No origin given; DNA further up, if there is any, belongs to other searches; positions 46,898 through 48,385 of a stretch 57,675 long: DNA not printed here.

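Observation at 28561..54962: AglB N-glycosylation locus with built-in phosphonate biosynthesis: candidate phosphono-N-glycan system in a DPANN archaeon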

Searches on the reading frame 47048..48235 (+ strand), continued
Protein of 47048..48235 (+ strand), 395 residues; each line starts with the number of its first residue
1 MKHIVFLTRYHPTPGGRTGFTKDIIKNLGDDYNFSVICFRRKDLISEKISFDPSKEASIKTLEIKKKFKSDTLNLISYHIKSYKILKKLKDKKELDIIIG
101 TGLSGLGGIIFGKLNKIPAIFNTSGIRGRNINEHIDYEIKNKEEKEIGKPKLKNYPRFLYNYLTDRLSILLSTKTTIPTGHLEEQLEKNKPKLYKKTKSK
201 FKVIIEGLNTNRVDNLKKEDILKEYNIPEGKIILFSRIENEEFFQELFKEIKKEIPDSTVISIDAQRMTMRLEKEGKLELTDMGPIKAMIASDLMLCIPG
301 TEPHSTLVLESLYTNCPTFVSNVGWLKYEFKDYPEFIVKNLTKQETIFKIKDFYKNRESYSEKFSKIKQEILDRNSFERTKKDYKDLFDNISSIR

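Call 75: find_encoding_contigs(protein=P0129, flank=10000, max_places=2)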
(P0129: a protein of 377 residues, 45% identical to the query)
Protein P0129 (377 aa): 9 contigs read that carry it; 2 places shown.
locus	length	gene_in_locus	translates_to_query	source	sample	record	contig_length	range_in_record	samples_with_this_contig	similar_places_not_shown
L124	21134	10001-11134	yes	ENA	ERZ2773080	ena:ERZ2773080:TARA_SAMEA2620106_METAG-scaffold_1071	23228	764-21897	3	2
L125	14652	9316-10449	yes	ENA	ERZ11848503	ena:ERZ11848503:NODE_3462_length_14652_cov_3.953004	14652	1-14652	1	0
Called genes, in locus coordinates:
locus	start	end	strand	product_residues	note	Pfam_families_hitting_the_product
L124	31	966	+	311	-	PF00106:adh_short (faint), PF01073:3Beta_HSD, PF01370:Epimerase, PF02719:Polysacc_synt_2 (faint), PF04321:RmlD_sub_bind (weak), PF07993:NAD_binding_4 (faint), PF16363:GDP_Man_Dehyd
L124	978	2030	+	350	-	PF00534:Glycos_transf_1, PF13692:Glyco_trans_1_4, PF13524:Glyco_trans_1_2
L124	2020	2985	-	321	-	PF13524:Glyco_trans_1_2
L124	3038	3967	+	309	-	PF13480:Acetyltransf_6 (faint)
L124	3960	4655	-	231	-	PF05175:MTS, PF01209:Ubie_methyltran, PF13489:Methyltransf_23, PF07021:MetW (weak), PF13847:Methyltransf_31, PF08241:Methyltransf_11, PF08242:Methyltransf_12, PF13649:Methyltransf_25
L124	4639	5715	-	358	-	PF00535:Glycos_transf_2, PF10111:Glyco_tranf_2_2 (weak), PF13641:Glyco_tranf_2_3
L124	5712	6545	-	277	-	PF01522:Polysacc_deac_1 (weak)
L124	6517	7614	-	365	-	PF00534:Glycos_transf_1, PF13692:Glyco_trans_1_4, PF20706:GT4-conflict (weak)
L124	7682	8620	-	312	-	PF01370:Epimerase, PF16363:GDP_Man_Dehyd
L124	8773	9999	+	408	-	PF13439:Glyco_transf_4, PF00534:Glycos_transf_1, PF13692:Glyco_trans_1_4, PF13524:Glyco_trans_1_2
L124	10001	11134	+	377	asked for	PF00534:Glycos_transf_1 (weak)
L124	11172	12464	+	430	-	PF01467:CTP_transf_like, PF13714:PEP_mutase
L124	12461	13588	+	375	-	PF02776:TPP_enzyme_N, PF02775:TPP_enzyme_C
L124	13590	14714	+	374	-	PF00465:Fe-ADH, PF13685:Fe-ADH_2, PF25137:ADH_Fe_C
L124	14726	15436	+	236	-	PF13489:Methyltransf_23, PF05401:NodS, PF02353:CMAS, PF05175:MTS (weak), PF13847:Methyltransf_31, PF08241:Methyltransf_11, PF08242:Methyltransf_12, PF13649:Methyltransf_25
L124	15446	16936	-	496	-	PF01943:Polysacc_synt, PF13440:Polysacc_synt_3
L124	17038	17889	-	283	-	PF01944:SpoIIM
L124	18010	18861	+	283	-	PF03721:UDPG_MGDP_dh_N, PF00984:UDPG_MGDP_dh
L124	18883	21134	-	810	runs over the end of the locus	-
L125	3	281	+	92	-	?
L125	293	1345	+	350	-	PF00534:Glycos_transf_1, PF13692:Glyco_trans_1_4, PF13524:Glyco_trans_1_2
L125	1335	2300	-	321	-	PF13524:Glyco_trans_1_2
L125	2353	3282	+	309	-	PF13480:Acetyltransf_6 (faint)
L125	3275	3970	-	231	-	PF05175:MTS, PF01209:Ubie_methyltran, PF13489:Methyltransf_23, PF07021:MetW (weak), PF13847:Methyltransf_31, PF08241:Methyltransf_11, PF08242:Methyltransf_12, PF13649:Methyltransf_25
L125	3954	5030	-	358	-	PF00535:Glycos_transf_2, PF10111:Glyco_tranf_2_2 (weak), PF13641:Glyco_tranf_2_3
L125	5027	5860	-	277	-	PF01522:Polysacc_deac_1 (weak)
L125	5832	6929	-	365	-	PF00534:Glycos_transf_1, PF13692:Glyco_trans_1_4, PF20706:GT4-conflict (weak)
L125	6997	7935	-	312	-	PF01370:Epimerase, PF16363:GDP_Man_Dehyd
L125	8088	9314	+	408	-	PF13439:Glyco_transf_4, PF00534:Glycos_transf_1, PF13692:Glyco_trans_1_4, PF13524:Glyco_trans_1_2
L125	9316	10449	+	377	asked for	PF00534:Glycos_transf_1 (weak)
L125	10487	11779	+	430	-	PF01467:CTP_transf_like, PF13714:PEP_mutase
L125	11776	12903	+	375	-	PF02776:TPP_enzyme_N, PF02775:TPP_enzyme_C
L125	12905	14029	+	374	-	PF00465:Fe-ADH, PF13685:Fe-ADH_2, PF25137:ADH_Fe_C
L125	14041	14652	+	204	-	?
